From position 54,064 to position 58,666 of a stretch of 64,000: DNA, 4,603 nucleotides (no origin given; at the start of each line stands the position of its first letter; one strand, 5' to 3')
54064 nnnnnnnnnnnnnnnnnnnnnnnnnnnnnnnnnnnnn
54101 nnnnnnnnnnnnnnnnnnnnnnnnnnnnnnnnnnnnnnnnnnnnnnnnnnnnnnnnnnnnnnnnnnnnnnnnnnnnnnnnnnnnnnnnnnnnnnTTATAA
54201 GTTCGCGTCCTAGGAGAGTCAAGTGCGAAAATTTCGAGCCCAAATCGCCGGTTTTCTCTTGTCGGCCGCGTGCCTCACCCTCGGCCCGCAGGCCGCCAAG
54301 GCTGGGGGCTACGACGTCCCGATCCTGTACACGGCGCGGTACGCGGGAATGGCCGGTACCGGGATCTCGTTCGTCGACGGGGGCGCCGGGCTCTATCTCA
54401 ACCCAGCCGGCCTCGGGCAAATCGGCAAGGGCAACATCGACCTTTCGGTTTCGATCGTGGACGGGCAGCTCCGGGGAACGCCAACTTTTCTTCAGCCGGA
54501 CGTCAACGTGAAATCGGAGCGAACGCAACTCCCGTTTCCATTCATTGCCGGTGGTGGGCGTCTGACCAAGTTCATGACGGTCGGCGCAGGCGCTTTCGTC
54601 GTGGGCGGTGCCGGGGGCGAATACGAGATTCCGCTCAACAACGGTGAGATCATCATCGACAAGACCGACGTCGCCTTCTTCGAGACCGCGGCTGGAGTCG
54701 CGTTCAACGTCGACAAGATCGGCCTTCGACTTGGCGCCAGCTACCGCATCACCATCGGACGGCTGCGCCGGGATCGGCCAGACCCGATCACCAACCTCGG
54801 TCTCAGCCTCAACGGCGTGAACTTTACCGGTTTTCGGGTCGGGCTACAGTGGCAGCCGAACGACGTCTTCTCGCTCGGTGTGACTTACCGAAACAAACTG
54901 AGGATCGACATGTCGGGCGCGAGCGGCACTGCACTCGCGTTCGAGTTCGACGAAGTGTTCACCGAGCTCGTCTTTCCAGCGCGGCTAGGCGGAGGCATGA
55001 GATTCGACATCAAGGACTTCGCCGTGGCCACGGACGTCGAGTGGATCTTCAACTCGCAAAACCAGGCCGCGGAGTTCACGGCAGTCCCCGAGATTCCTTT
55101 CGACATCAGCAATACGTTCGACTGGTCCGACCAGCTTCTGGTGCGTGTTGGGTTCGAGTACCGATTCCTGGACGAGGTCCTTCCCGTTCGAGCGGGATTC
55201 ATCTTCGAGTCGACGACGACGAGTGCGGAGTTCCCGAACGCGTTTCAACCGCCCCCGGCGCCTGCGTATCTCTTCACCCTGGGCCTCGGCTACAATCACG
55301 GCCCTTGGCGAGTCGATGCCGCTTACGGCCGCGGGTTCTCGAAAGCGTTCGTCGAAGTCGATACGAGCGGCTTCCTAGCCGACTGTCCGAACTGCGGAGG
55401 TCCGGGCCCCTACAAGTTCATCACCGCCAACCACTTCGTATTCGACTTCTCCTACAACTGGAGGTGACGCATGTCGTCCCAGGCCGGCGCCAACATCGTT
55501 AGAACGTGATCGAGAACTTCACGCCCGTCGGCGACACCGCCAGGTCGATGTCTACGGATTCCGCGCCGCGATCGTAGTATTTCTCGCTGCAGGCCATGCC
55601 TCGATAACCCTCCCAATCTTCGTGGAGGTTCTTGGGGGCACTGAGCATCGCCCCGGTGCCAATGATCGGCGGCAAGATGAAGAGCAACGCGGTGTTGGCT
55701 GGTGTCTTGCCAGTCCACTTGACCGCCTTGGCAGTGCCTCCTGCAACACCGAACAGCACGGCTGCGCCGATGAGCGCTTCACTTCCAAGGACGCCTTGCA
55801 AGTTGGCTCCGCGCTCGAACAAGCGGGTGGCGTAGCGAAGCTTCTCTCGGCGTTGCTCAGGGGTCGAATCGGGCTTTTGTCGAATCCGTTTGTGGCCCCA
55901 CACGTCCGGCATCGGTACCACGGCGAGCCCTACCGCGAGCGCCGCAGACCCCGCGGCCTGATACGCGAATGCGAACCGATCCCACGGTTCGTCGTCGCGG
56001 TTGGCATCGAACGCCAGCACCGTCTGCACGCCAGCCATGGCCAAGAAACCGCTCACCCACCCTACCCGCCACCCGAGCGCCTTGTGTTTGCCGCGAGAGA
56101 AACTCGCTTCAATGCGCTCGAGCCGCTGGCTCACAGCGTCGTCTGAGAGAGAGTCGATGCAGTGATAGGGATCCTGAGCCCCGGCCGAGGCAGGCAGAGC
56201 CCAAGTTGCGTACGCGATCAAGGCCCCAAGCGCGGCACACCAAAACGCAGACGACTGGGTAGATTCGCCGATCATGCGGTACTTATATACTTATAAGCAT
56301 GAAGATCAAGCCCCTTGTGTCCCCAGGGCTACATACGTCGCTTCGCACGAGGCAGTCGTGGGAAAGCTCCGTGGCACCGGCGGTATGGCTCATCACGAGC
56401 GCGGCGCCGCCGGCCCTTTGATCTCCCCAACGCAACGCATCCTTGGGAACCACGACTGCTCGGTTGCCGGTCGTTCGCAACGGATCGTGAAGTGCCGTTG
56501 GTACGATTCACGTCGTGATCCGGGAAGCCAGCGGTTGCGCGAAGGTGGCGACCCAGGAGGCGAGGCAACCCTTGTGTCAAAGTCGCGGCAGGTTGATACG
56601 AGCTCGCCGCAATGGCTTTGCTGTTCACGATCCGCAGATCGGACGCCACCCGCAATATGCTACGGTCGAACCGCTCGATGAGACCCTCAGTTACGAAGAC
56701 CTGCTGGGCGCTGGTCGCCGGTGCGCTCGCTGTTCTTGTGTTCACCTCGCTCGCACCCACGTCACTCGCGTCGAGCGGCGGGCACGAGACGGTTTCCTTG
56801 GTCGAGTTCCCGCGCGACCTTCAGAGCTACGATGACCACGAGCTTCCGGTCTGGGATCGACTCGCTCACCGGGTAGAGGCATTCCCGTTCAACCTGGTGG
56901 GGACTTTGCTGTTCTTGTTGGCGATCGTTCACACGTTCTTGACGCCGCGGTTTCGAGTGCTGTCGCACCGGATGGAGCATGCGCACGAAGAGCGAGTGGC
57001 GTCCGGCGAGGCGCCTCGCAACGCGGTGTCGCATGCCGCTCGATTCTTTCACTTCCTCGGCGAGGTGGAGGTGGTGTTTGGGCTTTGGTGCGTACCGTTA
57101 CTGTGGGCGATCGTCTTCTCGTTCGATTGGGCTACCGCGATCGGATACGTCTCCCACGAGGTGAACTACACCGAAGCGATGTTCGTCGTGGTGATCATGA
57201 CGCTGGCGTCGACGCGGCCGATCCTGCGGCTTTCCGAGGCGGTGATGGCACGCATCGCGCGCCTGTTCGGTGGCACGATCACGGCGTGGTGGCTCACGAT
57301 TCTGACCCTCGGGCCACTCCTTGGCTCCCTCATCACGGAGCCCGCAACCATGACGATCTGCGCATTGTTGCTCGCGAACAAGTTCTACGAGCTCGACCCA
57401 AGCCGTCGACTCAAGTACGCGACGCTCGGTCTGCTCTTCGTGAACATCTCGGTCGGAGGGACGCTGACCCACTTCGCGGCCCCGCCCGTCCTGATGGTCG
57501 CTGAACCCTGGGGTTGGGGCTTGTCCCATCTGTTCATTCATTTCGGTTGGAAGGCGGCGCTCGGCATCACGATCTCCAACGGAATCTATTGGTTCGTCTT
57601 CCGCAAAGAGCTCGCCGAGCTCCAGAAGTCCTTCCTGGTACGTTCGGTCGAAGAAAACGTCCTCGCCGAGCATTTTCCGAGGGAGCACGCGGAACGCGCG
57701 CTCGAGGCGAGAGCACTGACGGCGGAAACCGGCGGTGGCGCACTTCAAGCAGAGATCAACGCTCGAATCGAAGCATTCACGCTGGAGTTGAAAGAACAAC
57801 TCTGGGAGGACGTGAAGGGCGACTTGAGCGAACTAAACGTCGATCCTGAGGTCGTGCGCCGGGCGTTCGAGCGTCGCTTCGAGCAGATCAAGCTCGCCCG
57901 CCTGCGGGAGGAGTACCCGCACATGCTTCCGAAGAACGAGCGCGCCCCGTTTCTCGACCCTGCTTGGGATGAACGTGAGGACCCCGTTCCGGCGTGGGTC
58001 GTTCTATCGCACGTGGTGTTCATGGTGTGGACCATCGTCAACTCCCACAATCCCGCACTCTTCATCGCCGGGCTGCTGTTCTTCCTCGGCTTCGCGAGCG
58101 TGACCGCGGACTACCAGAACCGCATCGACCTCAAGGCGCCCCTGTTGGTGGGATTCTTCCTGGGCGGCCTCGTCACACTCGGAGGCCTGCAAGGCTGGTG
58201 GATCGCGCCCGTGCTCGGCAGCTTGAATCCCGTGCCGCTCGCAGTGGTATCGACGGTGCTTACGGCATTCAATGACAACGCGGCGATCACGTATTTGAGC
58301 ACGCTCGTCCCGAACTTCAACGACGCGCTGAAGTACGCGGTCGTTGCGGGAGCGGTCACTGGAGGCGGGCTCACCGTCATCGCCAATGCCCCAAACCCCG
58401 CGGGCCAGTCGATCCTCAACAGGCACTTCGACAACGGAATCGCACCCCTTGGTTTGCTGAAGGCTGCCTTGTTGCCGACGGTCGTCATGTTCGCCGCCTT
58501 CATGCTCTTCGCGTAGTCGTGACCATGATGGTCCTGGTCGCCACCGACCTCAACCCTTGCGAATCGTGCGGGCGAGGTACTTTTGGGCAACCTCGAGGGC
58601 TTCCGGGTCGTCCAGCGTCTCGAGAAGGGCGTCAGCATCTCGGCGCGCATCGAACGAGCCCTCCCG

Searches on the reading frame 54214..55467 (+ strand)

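Call 76: search_protein_families(library=pfam, proteins=[window:54214-55467:+], max_evalue=0.0001)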
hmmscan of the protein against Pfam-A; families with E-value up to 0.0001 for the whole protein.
window:54214-55467:+ (417 aa): 1 family
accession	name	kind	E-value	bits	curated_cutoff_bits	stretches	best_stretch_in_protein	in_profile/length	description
PF03349.22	Toluene_X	-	1.1e-16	60.8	29.7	1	26-377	6-385/421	Outer membrane protein transport protein (OMPP1/FadL/TodX)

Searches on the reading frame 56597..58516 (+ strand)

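Call 13: search_protein_families(library=pfam, proteins=[window:56597-58516:+], max_evalue=0.0001)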
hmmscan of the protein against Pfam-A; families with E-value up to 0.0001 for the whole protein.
window:56597-58516:+ (639 aa): 1 family
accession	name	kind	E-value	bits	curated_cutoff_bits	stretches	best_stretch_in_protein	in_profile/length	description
PF07399.17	Na_H_antiport_3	-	9.2e-166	552.4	25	2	98-346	2-232/419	Putative Na+/H+ antiporter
